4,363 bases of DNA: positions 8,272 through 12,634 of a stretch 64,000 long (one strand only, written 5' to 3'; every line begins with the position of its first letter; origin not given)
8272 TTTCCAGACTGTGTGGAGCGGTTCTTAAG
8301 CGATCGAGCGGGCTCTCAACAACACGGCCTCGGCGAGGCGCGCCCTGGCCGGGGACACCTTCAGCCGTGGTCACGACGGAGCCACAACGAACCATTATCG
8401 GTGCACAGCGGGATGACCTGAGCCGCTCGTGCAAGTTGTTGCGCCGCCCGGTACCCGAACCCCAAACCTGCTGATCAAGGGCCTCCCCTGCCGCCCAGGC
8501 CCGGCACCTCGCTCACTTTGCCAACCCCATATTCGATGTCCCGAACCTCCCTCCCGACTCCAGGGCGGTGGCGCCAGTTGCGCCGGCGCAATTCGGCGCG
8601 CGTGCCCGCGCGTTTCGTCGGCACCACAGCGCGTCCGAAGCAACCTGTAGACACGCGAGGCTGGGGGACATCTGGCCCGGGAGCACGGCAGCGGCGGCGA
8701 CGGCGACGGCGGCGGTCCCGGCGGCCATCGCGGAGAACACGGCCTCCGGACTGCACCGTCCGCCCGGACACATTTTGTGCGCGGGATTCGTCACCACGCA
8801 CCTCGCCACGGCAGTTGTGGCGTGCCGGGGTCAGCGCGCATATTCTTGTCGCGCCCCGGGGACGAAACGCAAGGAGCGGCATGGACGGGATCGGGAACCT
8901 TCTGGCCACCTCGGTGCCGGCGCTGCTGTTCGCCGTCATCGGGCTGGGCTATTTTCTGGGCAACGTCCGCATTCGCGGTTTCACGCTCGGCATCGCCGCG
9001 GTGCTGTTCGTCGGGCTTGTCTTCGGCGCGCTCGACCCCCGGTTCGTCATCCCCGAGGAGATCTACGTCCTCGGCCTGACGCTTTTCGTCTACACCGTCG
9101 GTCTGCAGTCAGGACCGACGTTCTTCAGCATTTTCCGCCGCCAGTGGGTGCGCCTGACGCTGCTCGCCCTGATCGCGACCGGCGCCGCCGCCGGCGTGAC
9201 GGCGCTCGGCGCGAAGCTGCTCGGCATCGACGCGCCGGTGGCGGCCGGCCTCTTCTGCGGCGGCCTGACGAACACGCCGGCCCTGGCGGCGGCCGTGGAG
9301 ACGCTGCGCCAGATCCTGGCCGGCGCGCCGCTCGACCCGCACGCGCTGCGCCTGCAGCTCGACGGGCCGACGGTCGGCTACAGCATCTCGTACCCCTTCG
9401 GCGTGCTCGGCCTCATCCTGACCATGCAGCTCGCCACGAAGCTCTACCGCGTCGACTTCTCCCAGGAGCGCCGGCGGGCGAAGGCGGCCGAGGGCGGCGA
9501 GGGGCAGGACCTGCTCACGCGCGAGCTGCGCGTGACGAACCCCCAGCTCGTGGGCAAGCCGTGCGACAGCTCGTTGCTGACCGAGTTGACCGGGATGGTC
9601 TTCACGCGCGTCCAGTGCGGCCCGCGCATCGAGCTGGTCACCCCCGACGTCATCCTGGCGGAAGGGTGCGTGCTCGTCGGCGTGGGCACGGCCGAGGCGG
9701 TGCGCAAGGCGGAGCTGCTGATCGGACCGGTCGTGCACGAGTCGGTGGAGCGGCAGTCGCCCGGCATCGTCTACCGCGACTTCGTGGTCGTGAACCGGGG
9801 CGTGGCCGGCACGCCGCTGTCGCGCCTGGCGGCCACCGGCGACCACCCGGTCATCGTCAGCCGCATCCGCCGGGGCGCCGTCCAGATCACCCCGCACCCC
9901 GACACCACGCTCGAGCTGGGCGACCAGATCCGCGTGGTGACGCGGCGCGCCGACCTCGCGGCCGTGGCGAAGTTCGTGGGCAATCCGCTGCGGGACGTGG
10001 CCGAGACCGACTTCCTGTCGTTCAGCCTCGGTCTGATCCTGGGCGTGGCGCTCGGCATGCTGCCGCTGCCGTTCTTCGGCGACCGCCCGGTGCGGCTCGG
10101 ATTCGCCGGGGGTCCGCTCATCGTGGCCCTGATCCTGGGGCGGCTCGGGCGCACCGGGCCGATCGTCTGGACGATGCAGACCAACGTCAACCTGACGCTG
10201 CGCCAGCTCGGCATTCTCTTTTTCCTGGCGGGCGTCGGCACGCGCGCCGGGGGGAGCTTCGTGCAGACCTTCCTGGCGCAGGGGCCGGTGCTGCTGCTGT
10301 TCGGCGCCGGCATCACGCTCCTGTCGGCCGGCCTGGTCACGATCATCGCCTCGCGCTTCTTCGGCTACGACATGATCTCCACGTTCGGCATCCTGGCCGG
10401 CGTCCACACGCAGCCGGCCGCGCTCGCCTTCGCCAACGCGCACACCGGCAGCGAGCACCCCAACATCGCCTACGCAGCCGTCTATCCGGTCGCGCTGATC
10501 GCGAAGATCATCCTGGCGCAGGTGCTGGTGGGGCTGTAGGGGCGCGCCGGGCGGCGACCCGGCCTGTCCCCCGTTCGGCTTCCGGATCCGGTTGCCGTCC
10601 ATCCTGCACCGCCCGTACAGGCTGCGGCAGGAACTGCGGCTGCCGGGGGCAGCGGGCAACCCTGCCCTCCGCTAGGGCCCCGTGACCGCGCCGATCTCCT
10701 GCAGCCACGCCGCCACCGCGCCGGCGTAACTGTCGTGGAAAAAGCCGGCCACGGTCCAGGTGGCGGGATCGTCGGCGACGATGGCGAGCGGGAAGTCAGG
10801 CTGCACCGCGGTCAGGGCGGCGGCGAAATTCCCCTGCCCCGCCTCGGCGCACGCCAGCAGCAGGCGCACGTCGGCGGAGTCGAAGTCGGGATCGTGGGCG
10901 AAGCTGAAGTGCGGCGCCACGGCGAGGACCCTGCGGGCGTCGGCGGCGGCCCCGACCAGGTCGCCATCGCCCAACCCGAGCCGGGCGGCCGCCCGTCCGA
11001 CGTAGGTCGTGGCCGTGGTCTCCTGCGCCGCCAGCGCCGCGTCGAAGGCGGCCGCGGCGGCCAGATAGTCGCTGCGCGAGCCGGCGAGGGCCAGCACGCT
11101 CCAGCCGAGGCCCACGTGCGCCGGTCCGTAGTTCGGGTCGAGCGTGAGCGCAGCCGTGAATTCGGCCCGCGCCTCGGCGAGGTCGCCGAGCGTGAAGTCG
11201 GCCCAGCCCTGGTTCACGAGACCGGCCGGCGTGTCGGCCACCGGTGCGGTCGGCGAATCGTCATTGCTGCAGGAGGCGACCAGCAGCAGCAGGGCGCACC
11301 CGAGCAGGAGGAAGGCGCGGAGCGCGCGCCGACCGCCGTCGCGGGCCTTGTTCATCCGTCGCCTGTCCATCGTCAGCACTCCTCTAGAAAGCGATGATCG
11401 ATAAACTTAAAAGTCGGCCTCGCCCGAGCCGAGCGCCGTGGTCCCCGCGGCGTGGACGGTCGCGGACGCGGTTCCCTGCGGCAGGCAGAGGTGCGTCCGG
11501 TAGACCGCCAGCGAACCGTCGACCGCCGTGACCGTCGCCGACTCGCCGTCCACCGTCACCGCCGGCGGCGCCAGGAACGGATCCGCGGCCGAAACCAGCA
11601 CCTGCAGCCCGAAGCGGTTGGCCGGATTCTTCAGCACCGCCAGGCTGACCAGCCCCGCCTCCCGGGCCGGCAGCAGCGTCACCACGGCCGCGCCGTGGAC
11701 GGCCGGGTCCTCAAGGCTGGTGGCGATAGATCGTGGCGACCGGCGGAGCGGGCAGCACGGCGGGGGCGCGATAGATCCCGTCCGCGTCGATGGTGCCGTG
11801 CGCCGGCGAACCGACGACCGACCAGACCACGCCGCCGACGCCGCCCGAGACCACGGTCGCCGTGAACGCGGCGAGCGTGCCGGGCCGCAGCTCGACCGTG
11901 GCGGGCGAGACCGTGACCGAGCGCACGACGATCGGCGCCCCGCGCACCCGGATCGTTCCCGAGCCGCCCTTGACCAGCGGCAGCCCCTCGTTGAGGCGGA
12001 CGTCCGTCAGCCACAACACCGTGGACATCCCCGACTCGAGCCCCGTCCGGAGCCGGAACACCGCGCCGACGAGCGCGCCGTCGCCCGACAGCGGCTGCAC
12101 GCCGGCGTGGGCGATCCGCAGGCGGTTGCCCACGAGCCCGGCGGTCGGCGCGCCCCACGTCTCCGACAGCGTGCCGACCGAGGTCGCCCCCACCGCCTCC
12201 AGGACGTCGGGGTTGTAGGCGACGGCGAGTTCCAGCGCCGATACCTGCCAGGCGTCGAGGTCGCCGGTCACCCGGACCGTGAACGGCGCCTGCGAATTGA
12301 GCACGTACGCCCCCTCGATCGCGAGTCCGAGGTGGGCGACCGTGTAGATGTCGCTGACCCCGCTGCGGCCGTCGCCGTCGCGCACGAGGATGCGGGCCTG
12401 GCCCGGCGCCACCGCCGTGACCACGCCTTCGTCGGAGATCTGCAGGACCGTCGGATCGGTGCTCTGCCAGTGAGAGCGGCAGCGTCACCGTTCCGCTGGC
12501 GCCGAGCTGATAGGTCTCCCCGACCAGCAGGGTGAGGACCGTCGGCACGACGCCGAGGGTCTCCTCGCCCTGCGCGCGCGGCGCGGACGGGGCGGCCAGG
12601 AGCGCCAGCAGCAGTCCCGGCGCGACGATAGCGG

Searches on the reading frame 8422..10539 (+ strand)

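Call 64: search_protein_families(library=pfam, proteins=[window:8422-10539:+], max_evalue=0.00001)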
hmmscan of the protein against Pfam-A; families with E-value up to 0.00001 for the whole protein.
window:8422-10539:+ (705 aa): 2 families
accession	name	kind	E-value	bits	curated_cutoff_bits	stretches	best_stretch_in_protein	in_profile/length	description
PF06826.17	Asp-Al_Ex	-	1.2e-73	246.9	27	2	534-703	2-166/167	Predicted Permease Membrane Region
PF02080.26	TrkA_C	-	1.2e-12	47.9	27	1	456-519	7-70/71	TrkA-C domain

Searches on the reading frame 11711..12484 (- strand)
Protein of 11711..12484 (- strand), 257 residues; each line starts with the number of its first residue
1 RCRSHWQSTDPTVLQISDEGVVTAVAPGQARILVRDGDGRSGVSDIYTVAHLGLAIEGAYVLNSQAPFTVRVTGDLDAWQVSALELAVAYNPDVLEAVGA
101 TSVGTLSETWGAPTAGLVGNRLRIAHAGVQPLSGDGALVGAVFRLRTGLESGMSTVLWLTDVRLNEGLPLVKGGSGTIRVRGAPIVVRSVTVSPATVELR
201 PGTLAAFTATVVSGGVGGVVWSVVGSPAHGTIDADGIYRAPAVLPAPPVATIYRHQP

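Call 64: search_protein_families(library=pfam, proteins=[window:11711-12484:-], max_evalue=0.00001)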
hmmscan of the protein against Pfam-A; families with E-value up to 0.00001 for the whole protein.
window:11711-12484:- (257 aa): 1 family
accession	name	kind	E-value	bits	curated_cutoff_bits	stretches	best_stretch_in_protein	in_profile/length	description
PF02368.24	Big_2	-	1.3e-06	28.7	22.8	0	6-44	38-76/79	Bacterial Ig-like domain (group 2)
